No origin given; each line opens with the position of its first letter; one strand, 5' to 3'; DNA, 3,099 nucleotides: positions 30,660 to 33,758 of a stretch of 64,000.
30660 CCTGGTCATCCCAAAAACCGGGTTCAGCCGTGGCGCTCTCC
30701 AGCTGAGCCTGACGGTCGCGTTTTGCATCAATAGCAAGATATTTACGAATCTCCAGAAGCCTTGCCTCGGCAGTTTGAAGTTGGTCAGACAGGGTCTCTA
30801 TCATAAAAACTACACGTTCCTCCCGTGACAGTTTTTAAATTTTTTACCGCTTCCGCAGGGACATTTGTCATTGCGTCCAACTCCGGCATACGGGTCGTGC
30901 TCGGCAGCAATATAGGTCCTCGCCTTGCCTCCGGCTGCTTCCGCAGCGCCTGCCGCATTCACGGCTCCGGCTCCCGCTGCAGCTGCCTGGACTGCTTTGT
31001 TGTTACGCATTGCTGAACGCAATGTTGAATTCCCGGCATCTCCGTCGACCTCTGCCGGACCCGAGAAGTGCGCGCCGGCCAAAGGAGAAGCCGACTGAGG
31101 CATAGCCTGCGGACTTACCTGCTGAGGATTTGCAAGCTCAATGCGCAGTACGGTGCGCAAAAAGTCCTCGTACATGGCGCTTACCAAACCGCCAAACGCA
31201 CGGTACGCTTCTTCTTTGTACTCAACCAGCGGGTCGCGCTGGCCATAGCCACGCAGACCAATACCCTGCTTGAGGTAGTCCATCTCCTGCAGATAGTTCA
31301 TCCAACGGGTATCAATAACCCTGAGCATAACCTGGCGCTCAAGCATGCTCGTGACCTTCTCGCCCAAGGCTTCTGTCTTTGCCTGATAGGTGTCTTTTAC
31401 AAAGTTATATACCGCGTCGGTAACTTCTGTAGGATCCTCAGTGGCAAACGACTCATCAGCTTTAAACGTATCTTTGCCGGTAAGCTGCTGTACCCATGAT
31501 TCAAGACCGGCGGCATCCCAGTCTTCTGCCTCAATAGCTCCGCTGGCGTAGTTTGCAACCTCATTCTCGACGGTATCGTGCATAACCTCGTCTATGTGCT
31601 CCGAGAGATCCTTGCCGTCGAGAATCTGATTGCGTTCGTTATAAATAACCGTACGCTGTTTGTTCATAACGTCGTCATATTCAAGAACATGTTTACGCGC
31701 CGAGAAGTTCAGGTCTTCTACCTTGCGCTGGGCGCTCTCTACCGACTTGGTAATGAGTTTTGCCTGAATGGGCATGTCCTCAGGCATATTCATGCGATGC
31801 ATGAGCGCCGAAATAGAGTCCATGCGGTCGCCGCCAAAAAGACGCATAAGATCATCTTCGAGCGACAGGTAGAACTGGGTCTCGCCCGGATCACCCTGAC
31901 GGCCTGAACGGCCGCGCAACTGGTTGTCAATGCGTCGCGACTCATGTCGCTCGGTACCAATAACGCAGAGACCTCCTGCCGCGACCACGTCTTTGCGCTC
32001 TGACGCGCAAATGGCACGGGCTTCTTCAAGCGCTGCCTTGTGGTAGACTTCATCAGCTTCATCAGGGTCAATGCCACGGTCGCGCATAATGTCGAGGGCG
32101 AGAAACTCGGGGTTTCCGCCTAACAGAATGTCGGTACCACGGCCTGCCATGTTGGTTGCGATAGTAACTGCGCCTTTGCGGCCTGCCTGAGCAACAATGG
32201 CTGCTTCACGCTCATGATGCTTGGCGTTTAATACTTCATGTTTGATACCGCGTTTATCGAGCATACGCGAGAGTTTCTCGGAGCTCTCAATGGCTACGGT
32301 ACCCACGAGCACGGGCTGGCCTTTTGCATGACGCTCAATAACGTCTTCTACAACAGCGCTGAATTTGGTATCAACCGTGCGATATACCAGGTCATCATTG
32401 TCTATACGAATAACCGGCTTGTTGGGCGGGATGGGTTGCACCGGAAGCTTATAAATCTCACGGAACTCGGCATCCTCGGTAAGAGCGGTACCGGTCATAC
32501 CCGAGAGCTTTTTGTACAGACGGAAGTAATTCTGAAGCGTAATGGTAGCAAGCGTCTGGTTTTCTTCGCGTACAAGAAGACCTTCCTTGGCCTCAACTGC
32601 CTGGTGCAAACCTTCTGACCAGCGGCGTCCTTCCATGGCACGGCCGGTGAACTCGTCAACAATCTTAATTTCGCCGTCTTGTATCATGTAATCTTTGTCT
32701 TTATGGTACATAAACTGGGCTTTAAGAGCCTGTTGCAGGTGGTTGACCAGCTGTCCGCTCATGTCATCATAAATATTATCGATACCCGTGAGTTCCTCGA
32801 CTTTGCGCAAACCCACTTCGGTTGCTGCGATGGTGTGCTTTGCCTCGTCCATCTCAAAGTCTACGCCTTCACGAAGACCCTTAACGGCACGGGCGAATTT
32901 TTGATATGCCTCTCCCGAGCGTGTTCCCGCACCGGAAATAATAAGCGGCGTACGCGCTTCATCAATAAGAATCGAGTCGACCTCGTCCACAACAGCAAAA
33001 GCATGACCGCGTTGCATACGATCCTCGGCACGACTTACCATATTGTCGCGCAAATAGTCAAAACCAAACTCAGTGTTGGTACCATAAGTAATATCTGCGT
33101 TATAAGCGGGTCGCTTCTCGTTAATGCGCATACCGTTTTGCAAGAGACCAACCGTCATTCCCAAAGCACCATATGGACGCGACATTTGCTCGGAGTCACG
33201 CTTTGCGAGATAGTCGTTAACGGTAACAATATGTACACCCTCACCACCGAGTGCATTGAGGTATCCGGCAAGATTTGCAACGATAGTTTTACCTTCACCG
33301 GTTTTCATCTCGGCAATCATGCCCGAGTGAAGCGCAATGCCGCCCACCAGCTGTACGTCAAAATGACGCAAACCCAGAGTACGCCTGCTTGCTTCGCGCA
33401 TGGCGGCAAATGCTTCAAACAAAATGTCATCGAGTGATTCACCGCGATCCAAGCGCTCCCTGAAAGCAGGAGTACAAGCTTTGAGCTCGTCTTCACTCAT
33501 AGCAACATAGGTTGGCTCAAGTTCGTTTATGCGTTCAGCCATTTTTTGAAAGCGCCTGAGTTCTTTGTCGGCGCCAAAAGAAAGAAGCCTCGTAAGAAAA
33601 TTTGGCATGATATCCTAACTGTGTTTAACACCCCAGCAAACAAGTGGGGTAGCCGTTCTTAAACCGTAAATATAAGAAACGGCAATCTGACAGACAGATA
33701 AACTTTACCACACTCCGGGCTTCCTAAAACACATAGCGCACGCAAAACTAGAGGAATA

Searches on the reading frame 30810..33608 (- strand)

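Call 37: search_protein_families(library=pfam, proteins=[window:30810-33608:-], max_evalue=0.00001)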
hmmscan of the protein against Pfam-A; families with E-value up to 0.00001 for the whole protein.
window:30810-33608:- (932 aa): 5 families
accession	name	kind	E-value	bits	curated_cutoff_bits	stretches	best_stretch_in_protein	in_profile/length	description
PF07517.20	SecA_DEAD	-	2.8e-120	401.4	24.6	1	9-383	5-290/290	SecA DEAD-like domain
PF21090.3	P-loop_SecA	-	4.7e-92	307.6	27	1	398-611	1-205/205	SecA P-loop domain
PF07516.18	SecA_SW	-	4e-65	220.1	26.7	1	613-823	1-199/200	SecA Wing and Scaffold domain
PF01043.26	SecA_PP_bind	-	1.6e-37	128.9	23.5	1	232-339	3-110/110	SecA preprotein cross-linking domain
PF02810.21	SEC-C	-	5.7e-09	36.1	20.4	1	912-930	1-19/19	SEC-C motif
